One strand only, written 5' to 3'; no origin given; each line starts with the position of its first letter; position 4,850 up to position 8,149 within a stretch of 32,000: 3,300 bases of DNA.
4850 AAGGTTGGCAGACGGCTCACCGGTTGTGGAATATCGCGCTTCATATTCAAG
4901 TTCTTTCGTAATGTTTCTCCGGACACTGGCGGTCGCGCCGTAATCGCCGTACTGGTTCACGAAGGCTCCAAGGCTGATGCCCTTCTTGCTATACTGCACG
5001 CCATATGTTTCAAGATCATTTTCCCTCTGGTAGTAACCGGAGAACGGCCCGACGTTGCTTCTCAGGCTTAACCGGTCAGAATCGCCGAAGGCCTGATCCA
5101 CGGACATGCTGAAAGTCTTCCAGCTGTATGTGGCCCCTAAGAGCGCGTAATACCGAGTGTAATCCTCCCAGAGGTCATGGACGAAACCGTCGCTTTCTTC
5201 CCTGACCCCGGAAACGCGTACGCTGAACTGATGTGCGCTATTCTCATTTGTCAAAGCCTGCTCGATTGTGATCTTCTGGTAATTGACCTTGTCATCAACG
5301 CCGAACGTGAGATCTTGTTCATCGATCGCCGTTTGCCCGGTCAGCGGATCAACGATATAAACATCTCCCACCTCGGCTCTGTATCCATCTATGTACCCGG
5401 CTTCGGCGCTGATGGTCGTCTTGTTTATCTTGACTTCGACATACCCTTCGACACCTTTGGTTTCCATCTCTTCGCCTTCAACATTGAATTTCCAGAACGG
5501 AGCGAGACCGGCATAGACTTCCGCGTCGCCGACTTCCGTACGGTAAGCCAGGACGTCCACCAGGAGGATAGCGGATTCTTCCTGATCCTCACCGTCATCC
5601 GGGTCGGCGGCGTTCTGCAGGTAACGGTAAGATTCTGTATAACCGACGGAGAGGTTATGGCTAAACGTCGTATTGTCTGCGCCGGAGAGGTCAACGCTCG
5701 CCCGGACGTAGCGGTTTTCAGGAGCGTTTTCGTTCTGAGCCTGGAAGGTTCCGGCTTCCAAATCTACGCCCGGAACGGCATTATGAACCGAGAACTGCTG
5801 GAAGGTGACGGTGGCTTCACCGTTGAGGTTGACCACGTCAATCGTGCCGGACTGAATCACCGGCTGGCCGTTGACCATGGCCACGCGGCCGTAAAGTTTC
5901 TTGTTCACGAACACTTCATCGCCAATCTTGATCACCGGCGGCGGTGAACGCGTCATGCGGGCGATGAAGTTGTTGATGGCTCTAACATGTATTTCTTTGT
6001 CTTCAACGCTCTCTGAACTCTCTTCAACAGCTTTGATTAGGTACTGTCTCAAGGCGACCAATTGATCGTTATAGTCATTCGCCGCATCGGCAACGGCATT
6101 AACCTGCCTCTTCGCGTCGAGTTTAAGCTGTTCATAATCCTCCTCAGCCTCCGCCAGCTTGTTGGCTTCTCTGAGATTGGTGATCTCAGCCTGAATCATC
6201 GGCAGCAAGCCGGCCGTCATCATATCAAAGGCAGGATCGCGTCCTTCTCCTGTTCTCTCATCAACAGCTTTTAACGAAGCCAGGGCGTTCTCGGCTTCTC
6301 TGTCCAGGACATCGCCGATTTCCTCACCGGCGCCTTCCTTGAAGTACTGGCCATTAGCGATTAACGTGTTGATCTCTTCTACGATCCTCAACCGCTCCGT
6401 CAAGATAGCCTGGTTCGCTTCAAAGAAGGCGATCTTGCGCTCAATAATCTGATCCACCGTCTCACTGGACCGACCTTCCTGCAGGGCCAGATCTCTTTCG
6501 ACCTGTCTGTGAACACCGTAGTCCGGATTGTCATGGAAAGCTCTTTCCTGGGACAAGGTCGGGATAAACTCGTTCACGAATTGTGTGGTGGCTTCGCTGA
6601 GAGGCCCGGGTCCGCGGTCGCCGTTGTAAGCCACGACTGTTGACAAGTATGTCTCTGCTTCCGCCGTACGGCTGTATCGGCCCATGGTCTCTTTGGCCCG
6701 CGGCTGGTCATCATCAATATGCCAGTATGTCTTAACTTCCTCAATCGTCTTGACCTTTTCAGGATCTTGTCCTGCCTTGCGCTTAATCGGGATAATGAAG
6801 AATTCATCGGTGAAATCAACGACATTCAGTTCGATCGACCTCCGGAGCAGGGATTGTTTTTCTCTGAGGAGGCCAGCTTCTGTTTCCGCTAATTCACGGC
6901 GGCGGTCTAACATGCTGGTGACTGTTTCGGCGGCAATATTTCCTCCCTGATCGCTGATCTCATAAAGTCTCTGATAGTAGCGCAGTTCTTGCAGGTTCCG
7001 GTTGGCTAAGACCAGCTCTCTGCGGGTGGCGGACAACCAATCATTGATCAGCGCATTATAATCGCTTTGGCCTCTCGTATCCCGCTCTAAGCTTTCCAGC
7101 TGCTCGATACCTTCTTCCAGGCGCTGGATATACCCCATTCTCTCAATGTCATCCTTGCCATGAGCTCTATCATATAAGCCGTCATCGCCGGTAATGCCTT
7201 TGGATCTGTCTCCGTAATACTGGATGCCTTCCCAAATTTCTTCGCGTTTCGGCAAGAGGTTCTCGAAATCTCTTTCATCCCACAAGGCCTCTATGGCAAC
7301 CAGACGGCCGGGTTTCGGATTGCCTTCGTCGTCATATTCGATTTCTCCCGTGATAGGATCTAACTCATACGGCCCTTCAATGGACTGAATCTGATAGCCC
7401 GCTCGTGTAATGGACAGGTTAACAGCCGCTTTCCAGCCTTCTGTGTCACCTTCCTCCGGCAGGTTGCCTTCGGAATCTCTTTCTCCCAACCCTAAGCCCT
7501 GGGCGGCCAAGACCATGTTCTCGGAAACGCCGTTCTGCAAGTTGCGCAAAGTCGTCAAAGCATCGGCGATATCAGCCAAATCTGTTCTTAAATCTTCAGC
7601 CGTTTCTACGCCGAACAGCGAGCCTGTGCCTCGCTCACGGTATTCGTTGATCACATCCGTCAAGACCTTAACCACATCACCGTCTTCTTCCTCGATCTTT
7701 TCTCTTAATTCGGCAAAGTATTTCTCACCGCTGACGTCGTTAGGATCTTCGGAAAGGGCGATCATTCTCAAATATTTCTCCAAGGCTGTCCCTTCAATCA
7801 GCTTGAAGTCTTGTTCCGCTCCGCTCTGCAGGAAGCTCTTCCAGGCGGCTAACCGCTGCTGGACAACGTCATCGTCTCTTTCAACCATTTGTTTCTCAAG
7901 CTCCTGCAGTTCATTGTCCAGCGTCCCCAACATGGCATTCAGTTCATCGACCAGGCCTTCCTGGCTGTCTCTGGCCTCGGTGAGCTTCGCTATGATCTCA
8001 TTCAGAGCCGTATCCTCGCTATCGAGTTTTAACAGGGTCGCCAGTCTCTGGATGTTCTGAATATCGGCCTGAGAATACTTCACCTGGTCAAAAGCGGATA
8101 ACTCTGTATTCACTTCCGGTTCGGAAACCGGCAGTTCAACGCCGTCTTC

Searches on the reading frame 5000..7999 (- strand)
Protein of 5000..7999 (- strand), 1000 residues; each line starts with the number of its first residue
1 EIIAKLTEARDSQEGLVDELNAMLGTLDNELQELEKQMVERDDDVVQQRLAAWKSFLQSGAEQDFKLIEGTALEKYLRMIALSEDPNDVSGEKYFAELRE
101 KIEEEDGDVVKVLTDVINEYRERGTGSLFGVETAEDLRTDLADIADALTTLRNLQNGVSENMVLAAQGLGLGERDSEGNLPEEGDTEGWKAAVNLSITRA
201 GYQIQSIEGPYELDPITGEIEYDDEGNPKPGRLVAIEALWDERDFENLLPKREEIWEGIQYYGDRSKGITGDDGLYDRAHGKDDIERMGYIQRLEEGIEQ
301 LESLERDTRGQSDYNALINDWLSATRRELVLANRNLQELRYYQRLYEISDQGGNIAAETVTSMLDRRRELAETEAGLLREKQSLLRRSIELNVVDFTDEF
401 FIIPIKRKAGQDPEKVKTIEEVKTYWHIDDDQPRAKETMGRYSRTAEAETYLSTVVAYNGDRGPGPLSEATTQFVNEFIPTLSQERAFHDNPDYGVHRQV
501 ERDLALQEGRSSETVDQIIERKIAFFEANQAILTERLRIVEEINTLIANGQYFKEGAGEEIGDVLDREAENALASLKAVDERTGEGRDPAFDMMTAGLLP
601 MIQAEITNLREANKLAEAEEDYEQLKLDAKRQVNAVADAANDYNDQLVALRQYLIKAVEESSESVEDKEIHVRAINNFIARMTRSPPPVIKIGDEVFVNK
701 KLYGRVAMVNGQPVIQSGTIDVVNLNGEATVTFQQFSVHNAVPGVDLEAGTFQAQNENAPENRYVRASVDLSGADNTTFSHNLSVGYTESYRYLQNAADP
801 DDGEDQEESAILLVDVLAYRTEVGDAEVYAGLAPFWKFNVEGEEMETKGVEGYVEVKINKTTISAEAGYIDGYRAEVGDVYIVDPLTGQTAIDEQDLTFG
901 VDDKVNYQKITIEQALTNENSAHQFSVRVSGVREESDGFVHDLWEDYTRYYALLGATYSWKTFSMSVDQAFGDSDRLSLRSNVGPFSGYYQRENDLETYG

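Call 96: find_related_loci(query=window:5000-7999:-, collection=viral_contigs, flank=10000)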
Query window:5000-7999:- (1000 aa) in viral_contigs; peptide patterns used: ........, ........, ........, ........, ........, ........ (x = any residue, [..] = any of these).
6 stretches matched a pattern, but none encodes a relative of the query by tblastn (E <= 1e-3).
